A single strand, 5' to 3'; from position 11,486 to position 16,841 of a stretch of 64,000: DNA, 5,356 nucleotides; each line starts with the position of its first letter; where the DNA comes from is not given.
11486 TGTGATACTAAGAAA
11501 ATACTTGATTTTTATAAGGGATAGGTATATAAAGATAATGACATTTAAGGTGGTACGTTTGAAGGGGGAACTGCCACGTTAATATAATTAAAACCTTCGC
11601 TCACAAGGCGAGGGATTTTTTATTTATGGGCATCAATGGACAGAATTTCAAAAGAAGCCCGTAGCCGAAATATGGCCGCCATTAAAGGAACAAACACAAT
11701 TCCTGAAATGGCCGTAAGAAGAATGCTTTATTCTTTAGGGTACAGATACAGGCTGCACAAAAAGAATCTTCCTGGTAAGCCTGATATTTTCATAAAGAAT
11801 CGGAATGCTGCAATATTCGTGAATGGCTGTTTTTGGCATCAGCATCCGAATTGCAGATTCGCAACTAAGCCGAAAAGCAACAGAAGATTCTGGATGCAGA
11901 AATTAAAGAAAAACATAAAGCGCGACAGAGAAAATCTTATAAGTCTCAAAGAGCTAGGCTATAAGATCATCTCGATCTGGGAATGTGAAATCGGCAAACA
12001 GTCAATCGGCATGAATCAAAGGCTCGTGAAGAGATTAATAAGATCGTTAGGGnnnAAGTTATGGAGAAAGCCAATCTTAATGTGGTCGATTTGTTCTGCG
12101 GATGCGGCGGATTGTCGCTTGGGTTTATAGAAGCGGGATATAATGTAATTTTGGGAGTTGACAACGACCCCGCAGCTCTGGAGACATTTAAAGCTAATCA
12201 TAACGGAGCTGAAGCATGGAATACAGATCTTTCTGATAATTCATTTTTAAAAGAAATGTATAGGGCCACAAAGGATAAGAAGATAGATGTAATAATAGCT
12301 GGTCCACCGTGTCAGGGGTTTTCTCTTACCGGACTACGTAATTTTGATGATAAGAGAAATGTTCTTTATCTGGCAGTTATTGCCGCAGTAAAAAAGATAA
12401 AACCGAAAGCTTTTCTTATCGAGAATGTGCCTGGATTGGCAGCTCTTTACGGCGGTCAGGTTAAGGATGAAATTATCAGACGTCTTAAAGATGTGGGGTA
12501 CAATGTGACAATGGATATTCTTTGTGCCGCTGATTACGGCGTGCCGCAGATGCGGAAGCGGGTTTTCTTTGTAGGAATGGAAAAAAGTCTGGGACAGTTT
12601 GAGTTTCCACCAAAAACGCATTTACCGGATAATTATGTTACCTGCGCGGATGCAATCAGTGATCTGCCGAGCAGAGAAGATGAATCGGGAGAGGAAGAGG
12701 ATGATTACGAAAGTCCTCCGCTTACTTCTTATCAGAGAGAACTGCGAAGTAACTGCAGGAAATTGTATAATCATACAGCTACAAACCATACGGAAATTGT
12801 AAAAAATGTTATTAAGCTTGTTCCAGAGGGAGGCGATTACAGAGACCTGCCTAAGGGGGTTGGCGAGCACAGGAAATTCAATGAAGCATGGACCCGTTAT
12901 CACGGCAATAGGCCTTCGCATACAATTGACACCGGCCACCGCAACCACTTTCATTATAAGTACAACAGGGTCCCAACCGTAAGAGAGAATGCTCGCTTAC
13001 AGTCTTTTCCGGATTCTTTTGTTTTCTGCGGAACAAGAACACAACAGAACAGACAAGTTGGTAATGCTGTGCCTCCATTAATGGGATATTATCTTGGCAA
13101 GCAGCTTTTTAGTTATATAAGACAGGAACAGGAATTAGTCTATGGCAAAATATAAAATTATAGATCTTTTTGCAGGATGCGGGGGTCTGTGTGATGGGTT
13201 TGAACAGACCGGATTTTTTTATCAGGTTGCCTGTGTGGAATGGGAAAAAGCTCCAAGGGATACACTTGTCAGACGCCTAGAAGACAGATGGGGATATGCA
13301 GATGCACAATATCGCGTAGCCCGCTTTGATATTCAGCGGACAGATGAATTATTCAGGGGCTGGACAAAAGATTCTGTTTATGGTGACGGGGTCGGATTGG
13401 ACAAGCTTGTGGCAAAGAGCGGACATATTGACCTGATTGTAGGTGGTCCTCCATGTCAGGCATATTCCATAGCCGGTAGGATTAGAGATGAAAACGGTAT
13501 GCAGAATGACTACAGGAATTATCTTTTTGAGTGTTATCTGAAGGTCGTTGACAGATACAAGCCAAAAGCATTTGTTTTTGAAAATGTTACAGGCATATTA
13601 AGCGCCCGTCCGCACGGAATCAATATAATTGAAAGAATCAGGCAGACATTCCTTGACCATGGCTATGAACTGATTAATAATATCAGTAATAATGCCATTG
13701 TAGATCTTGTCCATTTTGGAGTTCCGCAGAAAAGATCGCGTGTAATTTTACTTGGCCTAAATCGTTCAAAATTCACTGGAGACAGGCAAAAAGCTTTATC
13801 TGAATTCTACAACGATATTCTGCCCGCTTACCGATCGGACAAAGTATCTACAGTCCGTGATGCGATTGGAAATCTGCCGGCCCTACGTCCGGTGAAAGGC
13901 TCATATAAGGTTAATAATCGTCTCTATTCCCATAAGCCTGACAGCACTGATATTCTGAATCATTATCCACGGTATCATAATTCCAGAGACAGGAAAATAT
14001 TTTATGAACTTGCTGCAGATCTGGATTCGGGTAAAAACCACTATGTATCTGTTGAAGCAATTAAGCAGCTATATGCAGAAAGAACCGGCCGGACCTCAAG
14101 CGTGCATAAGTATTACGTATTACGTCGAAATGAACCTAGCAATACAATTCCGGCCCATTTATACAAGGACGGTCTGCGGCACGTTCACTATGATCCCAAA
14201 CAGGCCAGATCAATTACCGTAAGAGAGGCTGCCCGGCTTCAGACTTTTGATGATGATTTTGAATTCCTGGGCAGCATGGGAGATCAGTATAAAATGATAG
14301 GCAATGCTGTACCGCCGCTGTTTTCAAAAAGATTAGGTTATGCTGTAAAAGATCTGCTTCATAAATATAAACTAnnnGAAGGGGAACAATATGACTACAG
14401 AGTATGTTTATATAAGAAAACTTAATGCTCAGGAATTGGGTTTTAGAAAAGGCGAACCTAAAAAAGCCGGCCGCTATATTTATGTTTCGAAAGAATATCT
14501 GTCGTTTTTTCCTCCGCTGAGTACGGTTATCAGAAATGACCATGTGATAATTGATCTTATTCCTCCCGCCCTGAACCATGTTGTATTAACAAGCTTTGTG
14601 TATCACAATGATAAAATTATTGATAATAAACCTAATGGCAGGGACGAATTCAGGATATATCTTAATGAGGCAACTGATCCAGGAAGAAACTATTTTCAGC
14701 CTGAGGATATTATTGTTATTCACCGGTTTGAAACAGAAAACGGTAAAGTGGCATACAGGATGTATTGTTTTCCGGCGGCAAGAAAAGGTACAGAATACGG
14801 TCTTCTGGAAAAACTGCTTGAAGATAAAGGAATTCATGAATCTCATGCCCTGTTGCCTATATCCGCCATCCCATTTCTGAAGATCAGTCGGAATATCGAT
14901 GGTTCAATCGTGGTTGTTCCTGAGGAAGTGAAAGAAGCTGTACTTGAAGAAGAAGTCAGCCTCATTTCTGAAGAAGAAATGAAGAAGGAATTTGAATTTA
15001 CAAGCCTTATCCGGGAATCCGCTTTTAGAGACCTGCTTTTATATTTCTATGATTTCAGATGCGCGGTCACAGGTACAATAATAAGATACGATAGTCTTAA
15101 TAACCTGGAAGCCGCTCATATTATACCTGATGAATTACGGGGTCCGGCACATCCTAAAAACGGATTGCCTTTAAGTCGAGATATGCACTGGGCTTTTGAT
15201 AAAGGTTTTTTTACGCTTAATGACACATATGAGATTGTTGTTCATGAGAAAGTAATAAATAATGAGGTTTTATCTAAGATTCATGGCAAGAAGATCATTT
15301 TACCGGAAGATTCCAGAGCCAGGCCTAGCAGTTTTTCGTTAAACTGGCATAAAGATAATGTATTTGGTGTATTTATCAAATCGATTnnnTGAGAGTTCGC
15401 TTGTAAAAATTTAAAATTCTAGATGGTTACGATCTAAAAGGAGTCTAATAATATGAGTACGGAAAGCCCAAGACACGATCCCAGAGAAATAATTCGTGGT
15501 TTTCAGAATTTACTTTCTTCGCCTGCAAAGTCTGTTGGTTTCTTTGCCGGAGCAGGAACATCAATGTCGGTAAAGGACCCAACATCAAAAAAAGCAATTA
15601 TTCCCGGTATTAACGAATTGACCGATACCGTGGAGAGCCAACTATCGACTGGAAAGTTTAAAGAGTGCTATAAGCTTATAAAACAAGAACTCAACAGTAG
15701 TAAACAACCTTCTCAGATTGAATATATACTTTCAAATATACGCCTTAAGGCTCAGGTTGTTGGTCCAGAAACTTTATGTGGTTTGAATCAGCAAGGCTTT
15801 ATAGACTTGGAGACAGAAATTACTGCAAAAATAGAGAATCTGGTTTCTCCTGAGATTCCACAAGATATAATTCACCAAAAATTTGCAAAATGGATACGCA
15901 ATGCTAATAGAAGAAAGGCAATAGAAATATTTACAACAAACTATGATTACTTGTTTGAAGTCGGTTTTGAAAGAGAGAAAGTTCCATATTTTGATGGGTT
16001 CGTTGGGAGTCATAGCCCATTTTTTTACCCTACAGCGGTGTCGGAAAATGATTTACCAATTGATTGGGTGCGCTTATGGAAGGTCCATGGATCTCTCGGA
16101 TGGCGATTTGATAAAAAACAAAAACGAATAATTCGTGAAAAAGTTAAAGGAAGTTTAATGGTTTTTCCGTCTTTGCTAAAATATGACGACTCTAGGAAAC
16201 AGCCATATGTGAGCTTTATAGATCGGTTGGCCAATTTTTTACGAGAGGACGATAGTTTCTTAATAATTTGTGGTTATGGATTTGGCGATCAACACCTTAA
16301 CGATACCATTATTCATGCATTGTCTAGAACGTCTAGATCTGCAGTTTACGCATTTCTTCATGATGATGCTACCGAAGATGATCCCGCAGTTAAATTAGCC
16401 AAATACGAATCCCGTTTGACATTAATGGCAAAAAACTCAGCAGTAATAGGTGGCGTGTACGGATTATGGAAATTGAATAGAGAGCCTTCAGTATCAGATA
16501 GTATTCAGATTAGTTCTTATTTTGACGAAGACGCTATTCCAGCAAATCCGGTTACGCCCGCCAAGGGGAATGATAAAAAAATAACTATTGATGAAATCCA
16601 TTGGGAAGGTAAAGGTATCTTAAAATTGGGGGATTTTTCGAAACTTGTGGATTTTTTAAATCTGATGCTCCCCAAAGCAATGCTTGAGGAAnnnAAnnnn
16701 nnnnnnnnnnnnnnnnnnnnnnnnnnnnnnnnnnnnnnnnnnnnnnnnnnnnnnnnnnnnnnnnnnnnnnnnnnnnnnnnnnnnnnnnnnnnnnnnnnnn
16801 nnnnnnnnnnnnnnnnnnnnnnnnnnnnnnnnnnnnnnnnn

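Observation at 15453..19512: Four-gene operon: SIR2 - HerA - KTSC - Cas4-like PD-(D/E)xK nuclease (an extended SIR2-HerA variant?)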

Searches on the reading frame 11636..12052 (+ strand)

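Call 3: search_protein_families(library=pfam, proteins=[window:11636-12052:+], max_evalue=0.01)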
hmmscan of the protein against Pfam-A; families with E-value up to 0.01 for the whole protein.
window:11636-12052:+ (139 aa): 2 families
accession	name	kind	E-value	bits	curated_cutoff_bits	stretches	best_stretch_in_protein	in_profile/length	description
PF03852.21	Vsr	-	2.3e-27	95.1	27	1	1-70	1-70/74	DNA mismatch endonuclease Vsr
PF18741.7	MTES_1575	-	0.0022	18.4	38.2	0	88-134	50-96/96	REase_MTES_1575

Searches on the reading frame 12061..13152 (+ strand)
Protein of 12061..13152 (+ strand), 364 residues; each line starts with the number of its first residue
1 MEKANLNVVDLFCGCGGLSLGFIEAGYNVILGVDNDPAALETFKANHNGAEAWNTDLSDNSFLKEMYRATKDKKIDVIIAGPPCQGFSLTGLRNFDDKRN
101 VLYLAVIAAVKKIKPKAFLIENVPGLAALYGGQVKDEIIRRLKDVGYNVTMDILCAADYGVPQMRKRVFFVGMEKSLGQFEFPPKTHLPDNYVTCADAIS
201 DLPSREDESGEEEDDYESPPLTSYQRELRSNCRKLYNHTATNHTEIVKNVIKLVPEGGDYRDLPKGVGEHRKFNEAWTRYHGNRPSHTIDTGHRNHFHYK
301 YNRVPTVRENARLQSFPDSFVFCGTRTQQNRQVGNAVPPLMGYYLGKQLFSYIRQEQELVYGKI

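Call 3: search_protein_families(library=pfam, proteins=[window:12061-13152:+], max_evalue=0.01)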
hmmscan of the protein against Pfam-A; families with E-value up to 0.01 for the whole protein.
window:12061-13152:+ (364 aa): 7 families
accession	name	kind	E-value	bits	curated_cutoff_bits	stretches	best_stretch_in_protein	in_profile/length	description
PF00145.23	DNA_methylase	-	9.6e-73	245.9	22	1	7-350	2-323/324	C-5 cytosine-specific DNA methylase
PF09445.16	Methyltransf_15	-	2.7e-06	27.5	22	1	8-104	4-101/165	RNA cap guanine-N2 methyltransferase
PF05175.20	MTS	-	6e-06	26.4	23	1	4-84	31-108/170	Methyltransferase small domain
PF03602.21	Cons_hypoth95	-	1.7e-05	25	24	1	6-84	43-123/182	Conserved hypothetical protein 95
PF13847.12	Methyltransf_31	-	2.4e-05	24.5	27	1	3-81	2-81/145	Methyltransferase domain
PF06325.19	PrmA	-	0.00018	21.6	22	1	3-80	160-232/296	Ribosomal protein L11 methyltransferase (PrmA)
PF13649.12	Methyltransf_25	-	0.00099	20.2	27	1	8-80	1-70/97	Methyltransferase domain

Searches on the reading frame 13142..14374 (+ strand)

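Call 3: search_protein_families(library=pfam, proteins=[window:13142-14374:+], max_evalue=0.01)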
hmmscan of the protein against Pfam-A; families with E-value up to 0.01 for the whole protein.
window:13142-14374:+ (411 aa): 1 family
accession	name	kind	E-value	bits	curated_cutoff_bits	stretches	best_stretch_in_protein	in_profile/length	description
PF00145.23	DNA_methylase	-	1.9e-53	182.5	22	1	4-402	1-322/324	C-5 cytosine-specific DNA methylase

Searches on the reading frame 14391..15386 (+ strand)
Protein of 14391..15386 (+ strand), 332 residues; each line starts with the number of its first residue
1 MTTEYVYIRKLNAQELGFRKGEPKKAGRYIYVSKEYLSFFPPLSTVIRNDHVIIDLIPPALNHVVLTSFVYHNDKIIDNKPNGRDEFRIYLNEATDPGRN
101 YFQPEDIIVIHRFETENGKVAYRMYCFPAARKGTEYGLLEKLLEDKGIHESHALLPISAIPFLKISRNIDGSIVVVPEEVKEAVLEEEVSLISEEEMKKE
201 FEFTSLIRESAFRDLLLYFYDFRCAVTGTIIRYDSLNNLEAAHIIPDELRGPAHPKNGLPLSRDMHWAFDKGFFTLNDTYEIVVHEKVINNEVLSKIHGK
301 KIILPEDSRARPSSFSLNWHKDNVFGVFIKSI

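Call 3: search_protein_families(library=pfam, proteins=[window:14391-15386:+], max_evalue=0.01)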
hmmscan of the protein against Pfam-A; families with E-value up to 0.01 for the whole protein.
window:14391-15386:+ (332 aa): 1 family
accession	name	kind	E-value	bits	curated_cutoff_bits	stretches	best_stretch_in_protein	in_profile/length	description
PF13391.12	HNH_2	-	4.2e-11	43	21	1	224-277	1-66/66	HNH endonuclease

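Call 4: search_protein_families(library=padloc, proteins=[window:14391-15386:+], max_evalue=0.01)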
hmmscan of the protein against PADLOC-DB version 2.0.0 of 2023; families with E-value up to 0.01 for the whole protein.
window:14391-15386:+ (332 aa): 2 families
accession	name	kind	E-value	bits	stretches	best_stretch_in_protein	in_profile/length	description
PDLC04132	HNH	-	5.3e-17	59.8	1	195-325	140-272/286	-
PDLC03546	HNH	-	2.3e-07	28.1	1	205-325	153-277/282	Type II restriction enzyme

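Call 5: search_protein_families(library=ncbifam, proteins=[window:14391-15386:+], max_evalue=0.01)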
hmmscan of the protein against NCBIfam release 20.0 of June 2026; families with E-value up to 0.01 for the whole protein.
window:14391-15386:+ (332 aa): 2 families
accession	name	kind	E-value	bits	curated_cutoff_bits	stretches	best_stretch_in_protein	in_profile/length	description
NF045808.1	PT-DNA_restrict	exception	4.9e-23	81.7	180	1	195-325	148-283/284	phosphorothioated DNA-binding restriction endonuclease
NF045952.1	MAG4270_fam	hypoth_equivalog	0.00045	19.4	53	1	254-302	300-349/366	MAG4270 family putative restriction endonuclease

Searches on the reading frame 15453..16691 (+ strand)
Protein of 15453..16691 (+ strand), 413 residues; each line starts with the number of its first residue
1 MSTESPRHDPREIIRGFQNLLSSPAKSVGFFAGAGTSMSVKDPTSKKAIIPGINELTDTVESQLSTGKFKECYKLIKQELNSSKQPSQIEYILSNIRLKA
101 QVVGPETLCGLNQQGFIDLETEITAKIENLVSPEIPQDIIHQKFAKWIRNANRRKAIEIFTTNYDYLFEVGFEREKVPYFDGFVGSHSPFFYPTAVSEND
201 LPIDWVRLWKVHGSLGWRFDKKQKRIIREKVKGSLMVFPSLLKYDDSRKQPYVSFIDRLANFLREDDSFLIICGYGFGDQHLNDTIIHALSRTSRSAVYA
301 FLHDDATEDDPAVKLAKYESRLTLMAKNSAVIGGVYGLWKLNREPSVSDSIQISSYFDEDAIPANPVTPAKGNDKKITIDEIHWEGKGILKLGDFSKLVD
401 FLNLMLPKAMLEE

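Call 3: search_protein_families(library=pfam, proteins=[window:15453-16691:+], max_evalue=0.01)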
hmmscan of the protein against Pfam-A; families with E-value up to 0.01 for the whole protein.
window:15453-16691:+ (413 aa): 1 family
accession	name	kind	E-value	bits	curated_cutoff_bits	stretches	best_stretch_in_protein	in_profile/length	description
PF13289.12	SIR2_2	-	4.6e-18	66.1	24.5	1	158-312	2-131/141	SIR2-like domain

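Call 4: search_protein_families(library=padloc, proteins=[window:15453-16691:+], max_evalue=0.01)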
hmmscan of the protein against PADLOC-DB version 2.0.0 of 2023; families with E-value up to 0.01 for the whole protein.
window:15453-16691:+ (413 aa): 27 families (the best 25 are shown)
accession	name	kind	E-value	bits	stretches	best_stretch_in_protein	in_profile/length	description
PDLC04093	SIR2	-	3.9e-117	389.6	1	7-406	4-385/395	-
PDLC04094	SIR2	-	4.5e-104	346.8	1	8-359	4-352/399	-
PDLC04084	SIR2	-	1.4e-31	108.2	1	25-306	40-346/414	-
PDLC04088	SIR2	-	9.1e-31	105.3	1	131-320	147-342/390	-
PDLC04087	SIR2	-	1.7e-27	94.2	1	50-294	33-278/343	-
PDLC04075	SIR2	-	2.4e-24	83.9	1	31-292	56-337/414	-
PDLC04081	SIR2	-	1.6e-23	81.5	1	25-306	16-301/345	-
PDLC04092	SIR2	-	5e-21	73.3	1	153-291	115-250/318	-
PDLC04090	SIR2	-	1.1e-19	69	1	158-294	191-343/426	-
PDLC04082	SIR2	-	1.7e-19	68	1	116-293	87-278/345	-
PDLC02414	Aga_SIR2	-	4.3e-19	67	1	108-303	72-259/313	-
PDLC02186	SIR2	-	8.3e-19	65.9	1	156-330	163-364/412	-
PDLC02408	Aga_SIR2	-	1.4e-18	65.1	1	108-310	101-295/343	Class II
PDLC04079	SIR2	-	2.4e-18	63.9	1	116-298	146-352/430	-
PDLC04096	SIR2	-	2.6e-18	64.4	1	146-294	13-166/230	-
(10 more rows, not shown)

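Call 5: search_protein_families(library=ncbifam, proteins=[window:15453-16691:+], max_evalue=0.01)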
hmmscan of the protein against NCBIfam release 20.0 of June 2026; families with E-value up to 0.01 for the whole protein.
window:15453-16691:+ (413 aa): 1 family
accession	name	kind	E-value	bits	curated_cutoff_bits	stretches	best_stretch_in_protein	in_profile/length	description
NF042942.1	SIR2_antiphage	equivalog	1.3e-16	60.6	500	1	156-325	159-352/392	SIR2 family anti-phage-associated protein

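Call 22: search_solved_structures(query=window:15453-16691:+, max_evalue=0.001)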
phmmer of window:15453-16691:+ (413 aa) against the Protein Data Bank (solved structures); distinct sequences matched with E-value up to 0.001: 3.
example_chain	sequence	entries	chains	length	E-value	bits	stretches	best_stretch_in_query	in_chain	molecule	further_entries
8w9l_A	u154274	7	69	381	2e-59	205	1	9-346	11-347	SIR2-like domain-containing protein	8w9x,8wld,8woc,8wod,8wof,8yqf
8yhx_G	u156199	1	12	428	1.3e-14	57.4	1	140-292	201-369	SIR2 family protein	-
8j4u_A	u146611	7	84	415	4.1e-10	42.6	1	145-298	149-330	SIR2-like domain-containing protein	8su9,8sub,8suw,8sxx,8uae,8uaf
